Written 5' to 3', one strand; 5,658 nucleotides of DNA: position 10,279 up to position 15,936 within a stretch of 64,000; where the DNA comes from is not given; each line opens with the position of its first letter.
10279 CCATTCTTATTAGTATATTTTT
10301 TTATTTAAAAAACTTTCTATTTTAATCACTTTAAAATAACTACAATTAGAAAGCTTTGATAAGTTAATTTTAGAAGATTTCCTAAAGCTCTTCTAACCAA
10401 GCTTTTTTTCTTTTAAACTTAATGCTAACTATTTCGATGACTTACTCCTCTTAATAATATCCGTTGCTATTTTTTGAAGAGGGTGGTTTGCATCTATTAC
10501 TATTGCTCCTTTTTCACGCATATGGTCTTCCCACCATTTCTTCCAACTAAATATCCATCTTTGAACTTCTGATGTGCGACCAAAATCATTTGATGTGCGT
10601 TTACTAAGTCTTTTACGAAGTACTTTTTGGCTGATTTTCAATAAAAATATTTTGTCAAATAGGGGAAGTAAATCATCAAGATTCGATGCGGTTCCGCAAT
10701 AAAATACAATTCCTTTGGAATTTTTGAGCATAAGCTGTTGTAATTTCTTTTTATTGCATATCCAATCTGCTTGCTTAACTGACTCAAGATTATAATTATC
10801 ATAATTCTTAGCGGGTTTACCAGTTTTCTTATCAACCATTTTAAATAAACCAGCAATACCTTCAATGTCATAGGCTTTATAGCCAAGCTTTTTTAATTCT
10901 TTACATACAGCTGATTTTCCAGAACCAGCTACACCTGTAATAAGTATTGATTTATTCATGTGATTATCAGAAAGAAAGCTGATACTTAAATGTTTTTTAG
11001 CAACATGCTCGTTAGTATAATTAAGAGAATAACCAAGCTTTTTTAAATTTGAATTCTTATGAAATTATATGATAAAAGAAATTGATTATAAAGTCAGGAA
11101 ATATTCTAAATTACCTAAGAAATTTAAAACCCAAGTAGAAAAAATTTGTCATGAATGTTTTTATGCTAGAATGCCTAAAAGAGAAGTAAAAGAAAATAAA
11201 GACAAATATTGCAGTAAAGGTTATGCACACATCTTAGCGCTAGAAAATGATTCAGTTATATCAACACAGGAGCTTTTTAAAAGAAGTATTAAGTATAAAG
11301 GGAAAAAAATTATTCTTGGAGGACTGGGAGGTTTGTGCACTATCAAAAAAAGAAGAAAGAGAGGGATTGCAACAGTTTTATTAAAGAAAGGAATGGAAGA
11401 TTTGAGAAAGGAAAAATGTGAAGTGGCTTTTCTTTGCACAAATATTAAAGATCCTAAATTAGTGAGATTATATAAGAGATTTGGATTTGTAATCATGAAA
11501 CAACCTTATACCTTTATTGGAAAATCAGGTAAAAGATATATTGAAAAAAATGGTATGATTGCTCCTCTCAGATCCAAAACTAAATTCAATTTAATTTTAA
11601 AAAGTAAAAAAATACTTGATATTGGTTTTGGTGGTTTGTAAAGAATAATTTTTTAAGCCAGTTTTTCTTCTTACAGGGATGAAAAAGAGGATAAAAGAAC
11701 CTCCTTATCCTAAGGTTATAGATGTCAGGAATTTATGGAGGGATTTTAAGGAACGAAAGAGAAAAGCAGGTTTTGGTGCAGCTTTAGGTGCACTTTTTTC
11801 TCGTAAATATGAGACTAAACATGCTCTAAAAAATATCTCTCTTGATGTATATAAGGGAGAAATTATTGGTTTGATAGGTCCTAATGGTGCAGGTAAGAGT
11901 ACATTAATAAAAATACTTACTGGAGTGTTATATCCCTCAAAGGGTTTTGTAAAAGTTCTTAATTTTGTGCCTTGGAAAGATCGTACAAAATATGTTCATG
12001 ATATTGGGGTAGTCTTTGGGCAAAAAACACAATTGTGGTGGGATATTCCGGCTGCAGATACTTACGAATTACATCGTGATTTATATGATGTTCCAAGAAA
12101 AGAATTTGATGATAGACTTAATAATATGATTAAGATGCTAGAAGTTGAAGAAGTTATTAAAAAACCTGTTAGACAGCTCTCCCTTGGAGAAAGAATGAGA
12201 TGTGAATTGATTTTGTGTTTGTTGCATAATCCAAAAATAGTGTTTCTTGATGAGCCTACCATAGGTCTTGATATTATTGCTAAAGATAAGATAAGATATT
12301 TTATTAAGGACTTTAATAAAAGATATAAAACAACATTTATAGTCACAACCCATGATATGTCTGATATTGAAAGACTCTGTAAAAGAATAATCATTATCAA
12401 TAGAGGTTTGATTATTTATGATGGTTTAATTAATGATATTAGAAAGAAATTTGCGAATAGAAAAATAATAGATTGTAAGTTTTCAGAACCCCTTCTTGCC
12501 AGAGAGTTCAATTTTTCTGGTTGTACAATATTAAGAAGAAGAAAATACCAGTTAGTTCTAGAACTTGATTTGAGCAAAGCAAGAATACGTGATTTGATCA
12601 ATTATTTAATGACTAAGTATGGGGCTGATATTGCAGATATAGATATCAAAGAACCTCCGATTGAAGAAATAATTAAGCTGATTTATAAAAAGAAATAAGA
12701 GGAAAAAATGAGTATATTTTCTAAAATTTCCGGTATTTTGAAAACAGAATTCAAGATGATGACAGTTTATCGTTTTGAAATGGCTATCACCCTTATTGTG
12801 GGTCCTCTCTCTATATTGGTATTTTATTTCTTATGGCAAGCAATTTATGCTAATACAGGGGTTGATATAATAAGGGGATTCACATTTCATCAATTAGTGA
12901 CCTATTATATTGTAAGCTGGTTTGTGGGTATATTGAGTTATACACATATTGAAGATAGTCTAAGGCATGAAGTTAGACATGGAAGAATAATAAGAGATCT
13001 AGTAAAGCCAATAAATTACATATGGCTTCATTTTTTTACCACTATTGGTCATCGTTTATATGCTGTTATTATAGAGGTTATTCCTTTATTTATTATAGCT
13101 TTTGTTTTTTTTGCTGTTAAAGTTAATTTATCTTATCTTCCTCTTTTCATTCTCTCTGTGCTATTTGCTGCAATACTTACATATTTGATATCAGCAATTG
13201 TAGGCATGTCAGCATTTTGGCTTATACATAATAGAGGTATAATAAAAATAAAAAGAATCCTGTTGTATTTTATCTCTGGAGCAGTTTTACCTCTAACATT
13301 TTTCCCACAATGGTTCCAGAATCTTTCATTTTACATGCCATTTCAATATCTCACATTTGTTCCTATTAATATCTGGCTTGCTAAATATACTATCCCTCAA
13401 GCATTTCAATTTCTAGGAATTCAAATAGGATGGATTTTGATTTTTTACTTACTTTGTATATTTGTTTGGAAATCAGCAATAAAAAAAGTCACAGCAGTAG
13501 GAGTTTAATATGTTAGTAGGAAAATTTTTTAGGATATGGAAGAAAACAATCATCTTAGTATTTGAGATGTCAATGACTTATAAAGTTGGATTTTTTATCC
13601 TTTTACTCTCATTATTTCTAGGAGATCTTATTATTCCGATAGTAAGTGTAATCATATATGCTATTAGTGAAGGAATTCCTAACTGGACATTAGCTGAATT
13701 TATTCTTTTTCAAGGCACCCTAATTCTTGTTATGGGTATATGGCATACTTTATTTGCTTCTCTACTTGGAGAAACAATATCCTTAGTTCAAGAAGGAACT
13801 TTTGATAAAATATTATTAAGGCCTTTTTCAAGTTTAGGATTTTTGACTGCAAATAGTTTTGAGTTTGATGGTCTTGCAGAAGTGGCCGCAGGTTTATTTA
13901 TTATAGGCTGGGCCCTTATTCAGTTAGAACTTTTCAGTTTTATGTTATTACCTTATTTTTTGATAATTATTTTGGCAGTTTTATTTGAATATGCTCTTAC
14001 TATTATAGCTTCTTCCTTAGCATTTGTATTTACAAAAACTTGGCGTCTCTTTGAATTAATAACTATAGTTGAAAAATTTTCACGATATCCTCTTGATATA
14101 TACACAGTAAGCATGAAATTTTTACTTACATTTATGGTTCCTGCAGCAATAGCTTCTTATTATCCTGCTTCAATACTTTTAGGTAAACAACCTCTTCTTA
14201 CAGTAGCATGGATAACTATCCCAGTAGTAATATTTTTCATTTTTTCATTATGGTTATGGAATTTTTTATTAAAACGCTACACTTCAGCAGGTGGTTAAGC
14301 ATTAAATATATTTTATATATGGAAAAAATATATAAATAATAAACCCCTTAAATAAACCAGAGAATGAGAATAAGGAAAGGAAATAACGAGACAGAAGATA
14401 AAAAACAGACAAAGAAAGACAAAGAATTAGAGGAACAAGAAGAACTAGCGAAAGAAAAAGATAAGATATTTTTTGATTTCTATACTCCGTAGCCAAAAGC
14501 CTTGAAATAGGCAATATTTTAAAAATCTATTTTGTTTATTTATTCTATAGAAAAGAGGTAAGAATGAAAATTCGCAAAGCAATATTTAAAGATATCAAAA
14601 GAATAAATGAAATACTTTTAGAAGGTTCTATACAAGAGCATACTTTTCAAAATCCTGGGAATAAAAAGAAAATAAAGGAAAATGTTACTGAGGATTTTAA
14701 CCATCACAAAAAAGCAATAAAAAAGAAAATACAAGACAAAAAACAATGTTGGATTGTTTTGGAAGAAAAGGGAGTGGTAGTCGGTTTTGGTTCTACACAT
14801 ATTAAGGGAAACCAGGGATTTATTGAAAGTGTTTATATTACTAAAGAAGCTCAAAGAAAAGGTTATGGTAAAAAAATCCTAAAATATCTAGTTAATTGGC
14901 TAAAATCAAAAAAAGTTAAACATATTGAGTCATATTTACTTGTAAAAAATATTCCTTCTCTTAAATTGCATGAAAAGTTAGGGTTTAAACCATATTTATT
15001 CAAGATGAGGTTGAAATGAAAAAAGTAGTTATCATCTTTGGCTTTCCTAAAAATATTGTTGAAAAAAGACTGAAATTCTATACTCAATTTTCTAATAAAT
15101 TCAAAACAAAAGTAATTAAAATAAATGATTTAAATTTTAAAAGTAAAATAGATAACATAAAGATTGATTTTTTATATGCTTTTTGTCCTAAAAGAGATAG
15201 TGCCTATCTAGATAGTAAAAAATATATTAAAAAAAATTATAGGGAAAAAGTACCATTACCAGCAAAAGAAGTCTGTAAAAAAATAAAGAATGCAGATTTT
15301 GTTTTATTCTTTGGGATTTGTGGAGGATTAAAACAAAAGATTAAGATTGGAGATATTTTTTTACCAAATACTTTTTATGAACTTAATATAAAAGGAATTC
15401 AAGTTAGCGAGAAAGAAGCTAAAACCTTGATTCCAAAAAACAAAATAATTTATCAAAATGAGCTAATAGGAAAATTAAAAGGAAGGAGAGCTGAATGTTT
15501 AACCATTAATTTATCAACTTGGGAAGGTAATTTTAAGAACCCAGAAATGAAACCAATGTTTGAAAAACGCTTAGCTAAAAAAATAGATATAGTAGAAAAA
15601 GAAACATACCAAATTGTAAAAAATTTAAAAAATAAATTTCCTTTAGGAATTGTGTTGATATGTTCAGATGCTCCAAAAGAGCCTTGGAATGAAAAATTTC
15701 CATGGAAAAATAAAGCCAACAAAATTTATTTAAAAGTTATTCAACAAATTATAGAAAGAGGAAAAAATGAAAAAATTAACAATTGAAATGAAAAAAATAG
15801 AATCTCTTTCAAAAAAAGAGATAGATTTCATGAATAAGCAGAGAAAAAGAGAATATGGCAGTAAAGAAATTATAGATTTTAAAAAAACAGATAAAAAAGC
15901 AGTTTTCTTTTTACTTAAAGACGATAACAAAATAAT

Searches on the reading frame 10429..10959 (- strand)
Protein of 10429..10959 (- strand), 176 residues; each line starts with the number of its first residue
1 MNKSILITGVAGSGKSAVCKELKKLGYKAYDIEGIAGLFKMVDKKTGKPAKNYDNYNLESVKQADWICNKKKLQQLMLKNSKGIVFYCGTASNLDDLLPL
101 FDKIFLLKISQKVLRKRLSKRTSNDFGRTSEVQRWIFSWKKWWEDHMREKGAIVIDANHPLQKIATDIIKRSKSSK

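Call 35: search_protein_families(library=pfam, proteins=[window:10429-10959:-])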
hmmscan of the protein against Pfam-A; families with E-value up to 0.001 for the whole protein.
window:10429-10959:- (176 aa): 1 family
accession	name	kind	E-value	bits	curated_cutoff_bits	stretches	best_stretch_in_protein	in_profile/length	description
PF13238.12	AAA_18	-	4.8e-11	43.6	29.4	1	5-127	1-117/128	AAA domain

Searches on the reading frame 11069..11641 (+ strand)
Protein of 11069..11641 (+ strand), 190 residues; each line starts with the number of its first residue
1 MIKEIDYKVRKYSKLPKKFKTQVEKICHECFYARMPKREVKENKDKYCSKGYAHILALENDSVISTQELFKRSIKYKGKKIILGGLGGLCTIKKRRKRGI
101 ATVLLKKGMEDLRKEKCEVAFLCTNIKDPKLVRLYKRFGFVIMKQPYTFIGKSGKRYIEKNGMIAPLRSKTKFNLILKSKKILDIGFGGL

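Call 35: search_protein_families(library=pfam, proteins=[window:11069-11641:+])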
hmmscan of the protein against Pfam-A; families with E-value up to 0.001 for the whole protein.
window:11069-11641:+ (190 aa): 5 families
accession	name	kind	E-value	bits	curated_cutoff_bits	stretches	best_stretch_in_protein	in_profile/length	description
PF13527.13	Acetyltransf_9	-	9.9e-15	55.1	25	1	12-141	2-125/127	Acetyltransferase (GNAT) domain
PF00583.31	Acetyltransf_1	-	5.5e-08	33.5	20.7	1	51-140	32-116/116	Acetyltransferase (GNAT) family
PF13508.13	Acetyltransf_7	-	7.6e-06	26.7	27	1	55-141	6-83/84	Acetyltransferase (GNAT) domain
PF08445.16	FR47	-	7.9e-06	26.2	22.1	1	84-143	22-80/86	FR47-like protein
PF13673.13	Acetyltransf_10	-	8.8e-06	26.2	23.6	1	29-151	11-118/128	Acetyltransferase (GNAT) domain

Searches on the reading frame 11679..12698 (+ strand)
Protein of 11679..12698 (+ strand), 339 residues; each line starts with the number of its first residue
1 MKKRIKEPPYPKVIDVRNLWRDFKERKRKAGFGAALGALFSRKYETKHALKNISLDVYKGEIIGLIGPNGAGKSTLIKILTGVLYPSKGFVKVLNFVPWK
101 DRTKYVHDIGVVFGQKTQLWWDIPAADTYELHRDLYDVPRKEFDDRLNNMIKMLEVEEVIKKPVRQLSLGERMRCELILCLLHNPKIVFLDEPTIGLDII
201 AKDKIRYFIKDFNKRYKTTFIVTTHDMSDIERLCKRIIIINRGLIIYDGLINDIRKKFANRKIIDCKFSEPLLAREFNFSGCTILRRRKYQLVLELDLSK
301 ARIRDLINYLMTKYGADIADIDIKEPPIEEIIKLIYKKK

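Call 36: search_protein_families(library=pfam, proteins=[window:11679-12698:+])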
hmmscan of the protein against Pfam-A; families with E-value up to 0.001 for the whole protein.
window:11679-12698:+ (339 aa): 4 families
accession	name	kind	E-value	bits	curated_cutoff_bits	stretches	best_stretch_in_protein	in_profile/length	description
PF00005.33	ABC_tran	-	6.4e-28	98.5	25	1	50-194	1-136/137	ABC transporter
PF13304.12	AAA_21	-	1.6e-12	48.6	27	2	163-227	234-300/304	AAA domain, putative AbiEii toxin, Type IV TA system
PF13555.12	AAA_29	-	0.00017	21.7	27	1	60-88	23-50/61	P-loop containing region of AAA domain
PF13476.12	AAA_23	-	0.0002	22.5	27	1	53-86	13-45/201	AAA domain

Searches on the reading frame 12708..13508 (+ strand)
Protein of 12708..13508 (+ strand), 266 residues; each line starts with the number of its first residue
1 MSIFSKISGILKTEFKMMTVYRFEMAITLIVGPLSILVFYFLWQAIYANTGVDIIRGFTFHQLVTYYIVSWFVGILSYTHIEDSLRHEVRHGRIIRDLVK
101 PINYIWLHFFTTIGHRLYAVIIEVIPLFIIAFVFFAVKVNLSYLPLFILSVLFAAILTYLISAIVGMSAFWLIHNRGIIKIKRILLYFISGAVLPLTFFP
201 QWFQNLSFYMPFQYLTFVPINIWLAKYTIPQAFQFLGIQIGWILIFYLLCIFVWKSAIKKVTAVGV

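Call 36: search_protein_families(library=pfam, proteins=[window:12708-13508:+])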
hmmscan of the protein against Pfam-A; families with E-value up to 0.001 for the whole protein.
window:12708-13508:+ (266 aa): 1 family
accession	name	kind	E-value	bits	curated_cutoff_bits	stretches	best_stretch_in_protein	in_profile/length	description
PF06182.17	ABC2_membrane_6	-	2.2e-20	73.9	22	1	37-264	5-228/229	ABC-2 family transporter protein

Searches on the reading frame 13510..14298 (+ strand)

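Call 36: search_protein_families(library=pfam, proteins=[window:13510-14298:+])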
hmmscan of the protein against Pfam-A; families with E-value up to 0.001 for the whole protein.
window:13510-14298:+ (262 aa): 1 family
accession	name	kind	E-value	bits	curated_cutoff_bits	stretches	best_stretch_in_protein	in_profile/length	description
PF06182.17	ABC2_membrane_6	-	2.2e-35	122.9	22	1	47-261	12-229/229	ABC-2 family transporter protein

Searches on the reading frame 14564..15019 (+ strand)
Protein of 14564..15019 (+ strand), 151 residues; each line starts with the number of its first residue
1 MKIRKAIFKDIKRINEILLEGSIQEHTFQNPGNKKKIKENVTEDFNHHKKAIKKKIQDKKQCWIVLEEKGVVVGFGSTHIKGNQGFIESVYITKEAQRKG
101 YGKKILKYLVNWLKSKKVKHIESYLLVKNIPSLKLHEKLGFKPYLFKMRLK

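Call 36: search_protein_families(library=pfam, proteins=[window:14564-15019:+])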
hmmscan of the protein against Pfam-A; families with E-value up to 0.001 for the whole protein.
window:14564-15019:+ (151 aa): 6 families
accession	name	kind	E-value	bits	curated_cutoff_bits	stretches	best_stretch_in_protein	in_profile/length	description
PF00583.31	Acetyltransf_1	-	1.6e-17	64.2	20.7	1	48-141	19-116/116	Acetyltransferase (GNAT) family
PF13508.13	Acetyltransf_7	-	2.1e-12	47.7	27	1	60-143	3-84/84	Acetyltransferase (GNAT) domain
PF13673.13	Acetyltransf_10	-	5.2e-10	39.8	23.6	1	41-143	9-109/128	Acetyltransferase (GNAT) domain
PF13302.13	Acetyltransf_3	-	6.8e-10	40.2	25.4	1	10-142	11-138/138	Acetyltransferase (GNAT) domain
PF13420.13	Acetyltransf_4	-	2.4e-09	37.8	24.3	1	6-142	4-135/155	Acetyltransferase (GNAT) domain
PF08445.16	FR47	-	2.9e-07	30.8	22.1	1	81-144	18-80/86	FR47-like protein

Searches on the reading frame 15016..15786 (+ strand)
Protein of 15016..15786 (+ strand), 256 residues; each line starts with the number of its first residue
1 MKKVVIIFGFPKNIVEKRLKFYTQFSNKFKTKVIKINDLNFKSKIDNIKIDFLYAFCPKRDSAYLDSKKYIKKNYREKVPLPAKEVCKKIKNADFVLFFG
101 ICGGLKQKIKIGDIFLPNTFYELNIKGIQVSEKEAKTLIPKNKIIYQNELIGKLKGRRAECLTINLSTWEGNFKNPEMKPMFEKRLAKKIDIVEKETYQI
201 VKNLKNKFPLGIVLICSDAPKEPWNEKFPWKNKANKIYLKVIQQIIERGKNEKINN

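Call 36: search_protein_families(library=pfam, proteins=[window:15016-15786:+])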
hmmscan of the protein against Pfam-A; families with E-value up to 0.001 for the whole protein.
window:15016-15786:+ (256 aa): 1 family
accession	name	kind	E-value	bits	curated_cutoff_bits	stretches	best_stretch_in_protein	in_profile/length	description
PF01048.26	PNP_UDP_1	-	0.00025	21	25.1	1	92-156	69-133/233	Phosphorylase superfamily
